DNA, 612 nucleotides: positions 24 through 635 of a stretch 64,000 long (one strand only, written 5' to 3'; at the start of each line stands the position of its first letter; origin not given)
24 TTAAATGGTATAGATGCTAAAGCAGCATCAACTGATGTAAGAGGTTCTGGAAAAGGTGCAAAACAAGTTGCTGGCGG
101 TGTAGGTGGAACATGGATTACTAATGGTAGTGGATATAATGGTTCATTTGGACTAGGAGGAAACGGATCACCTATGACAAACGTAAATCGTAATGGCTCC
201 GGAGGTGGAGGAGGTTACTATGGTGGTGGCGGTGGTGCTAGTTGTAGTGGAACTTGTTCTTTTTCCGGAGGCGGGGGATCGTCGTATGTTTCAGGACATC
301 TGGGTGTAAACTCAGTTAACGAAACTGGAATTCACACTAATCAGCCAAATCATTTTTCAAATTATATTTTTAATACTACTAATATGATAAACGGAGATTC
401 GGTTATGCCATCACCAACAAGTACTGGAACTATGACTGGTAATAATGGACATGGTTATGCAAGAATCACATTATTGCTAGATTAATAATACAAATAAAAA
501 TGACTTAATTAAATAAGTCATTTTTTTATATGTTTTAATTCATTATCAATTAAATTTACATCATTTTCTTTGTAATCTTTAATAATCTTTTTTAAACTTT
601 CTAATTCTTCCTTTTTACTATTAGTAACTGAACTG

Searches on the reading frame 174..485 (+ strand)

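Call 52: search_protein_families(library=pfam, proteins=[window:174-485:+], max_evalue=0.01)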
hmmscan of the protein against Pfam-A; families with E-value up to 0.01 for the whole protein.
window:174-485:+ (103 aa): 1 family
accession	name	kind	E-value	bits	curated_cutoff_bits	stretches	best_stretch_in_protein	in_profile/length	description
PF12810.13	ALK_LTK_GRD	-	1.5e-17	64.9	24.5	1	6-101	170-243/243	ALK/LTK, Glycine-rich domain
